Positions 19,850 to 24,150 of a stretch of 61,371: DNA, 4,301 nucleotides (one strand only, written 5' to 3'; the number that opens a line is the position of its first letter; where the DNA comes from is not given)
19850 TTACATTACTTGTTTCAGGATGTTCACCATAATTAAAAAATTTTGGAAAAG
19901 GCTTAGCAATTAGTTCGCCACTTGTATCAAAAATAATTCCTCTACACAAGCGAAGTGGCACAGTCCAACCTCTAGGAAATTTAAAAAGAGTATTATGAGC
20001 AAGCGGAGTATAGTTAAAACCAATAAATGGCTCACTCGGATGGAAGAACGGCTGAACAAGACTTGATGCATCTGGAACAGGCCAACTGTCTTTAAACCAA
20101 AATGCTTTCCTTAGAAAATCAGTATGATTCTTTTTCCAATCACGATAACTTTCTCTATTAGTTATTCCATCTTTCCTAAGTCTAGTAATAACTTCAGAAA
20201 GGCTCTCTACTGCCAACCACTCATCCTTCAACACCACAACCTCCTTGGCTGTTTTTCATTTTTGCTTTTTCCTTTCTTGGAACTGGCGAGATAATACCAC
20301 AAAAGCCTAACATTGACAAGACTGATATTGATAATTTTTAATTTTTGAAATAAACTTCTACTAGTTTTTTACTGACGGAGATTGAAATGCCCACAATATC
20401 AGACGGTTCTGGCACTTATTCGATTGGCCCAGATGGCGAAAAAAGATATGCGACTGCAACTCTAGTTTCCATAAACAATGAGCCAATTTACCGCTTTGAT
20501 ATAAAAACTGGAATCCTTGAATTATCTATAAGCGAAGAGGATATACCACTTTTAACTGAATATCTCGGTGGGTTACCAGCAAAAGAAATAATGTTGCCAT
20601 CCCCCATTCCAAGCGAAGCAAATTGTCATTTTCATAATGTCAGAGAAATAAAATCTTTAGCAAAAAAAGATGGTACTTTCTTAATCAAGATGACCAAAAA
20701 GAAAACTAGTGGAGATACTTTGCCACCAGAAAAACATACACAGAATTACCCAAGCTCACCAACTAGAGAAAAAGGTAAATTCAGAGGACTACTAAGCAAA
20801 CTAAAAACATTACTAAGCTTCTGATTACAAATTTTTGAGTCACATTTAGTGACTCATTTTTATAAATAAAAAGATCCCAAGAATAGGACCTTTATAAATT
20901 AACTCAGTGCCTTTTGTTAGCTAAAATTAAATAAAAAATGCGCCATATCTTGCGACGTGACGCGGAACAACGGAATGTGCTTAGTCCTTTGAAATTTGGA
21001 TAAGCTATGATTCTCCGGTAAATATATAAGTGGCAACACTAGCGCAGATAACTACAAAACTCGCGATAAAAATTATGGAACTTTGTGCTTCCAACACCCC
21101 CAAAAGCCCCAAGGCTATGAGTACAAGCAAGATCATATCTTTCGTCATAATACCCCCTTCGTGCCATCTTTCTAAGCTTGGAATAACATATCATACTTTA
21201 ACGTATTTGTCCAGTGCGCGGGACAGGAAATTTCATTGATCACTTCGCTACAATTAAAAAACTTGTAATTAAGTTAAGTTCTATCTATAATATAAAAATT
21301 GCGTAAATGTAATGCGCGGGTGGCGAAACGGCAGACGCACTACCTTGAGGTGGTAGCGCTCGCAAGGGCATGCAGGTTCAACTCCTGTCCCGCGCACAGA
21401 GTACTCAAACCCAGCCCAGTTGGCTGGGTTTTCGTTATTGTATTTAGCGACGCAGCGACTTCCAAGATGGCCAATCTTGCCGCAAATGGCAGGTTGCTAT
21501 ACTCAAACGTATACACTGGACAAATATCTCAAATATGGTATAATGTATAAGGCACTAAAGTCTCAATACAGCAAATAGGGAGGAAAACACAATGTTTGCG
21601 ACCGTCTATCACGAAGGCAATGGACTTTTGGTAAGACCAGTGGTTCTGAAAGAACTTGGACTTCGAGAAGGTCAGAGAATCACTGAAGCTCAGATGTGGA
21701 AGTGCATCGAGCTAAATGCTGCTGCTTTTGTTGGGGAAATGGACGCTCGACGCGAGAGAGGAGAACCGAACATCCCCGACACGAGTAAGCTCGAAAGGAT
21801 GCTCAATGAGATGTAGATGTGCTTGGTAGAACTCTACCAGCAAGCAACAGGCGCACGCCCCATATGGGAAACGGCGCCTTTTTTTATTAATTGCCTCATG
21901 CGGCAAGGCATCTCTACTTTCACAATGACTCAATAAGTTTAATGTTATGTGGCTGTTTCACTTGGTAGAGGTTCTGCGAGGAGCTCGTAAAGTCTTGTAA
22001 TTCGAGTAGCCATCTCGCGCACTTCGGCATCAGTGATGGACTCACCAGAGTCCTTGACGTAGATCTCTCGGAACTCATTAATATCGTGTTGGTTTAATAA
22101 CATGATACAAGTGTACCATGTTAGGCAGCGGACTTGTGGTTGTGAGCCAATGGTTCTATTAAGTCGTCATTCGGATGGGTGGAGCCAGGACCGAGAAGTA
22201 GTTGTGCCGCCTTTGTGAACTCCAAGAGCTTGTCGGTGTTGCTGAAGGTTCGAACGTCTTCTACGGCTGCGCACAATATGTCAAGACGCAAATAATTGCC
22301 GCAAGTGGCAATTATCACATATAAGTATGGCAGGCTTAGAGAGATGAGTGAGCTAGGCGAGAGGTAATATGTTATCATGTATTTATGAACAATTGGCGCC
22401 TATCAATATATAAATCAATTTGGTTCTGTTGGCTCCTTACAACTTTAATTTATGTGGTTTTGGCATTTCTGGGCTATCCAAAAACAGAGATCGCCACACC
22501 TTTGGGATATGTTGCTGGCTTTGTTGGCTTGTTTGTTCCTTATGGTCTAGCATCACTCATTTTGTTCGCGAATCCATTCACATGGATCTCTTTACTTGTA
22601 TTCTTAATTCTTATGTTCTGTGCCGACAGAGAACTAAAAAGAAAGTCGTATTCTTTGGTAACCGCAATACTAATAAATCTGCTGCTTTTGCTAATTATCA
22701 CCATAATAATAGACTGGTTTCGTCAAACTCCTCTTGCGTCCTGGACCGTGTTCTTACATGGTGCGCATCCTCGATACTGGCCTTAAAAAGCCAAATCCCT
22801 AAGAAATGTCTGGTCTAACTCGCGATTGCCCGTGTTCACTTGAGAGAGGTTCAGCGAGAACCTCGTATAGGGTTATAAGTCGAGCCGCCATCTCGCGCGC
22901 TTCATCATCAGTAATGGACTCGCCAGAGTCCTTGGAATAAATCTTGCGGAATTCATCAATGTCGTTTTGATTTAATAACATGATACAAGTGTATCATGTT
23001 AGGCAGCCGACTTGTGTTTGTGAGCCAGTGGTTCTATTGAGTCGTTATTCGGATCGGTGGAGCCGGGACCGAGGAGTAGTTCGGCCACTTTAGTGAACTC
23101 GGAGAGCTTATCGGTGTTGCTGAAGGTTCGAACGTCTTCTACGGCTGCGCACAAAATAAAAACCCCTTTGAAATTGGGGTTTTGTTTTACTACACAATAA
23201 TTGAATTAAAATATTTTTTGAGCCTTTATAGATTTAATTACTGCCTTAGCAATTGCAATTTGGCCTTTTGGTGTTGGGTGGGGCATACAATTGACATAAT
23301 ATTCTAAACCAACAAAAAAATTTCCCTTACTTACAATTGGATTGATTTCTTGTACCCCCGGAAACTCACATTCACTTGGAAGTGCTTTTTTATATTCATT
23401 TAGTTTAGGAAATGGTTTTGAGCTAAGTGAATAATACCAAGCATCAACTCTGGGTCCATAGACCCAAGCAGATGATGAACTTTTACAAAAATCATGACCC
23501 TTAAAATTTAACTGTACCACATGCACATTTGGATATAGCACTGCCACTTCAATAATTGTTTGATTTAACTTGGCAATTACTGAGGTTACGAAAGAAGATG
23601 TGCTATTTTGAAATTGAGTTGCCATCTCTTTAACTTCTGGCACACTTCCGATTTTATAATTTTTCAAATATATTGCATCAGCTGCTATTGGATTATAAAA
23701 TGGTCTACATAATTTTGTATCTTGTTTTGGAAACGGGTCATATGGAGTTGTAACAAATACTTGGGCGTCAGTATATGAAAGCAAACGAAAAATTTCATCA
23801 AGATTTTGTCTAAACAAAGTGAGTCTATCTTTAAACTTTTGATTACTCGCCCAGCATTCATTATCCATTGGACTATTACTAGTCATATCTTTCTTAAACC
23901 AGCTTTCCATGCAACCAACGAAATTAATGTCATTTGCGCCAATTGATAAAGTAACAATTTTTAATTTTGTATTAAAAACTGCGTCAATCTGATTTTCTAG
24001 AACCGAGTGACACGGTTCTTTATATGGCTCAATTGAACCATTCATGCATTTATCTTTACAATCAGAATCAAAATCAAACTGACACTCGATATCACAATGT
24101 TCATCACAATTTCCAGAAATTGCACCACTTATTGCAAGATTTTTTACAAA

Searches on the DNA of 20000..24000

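Call 90: search_rna_families(source=window, start=20000, end=24000, threshold=evalue, max_evalue=0.01)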
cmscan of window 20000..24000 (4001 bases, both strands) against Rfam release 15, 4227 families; matches with E-value up to 0.01: 1.
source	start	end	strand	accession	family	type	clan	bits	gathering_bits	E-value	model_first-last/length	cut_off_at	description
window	21314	21396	+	RF00005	tRNA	Gene; tRNA;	CL00001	49.3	29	9.9e-09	1-71/71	no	tRNA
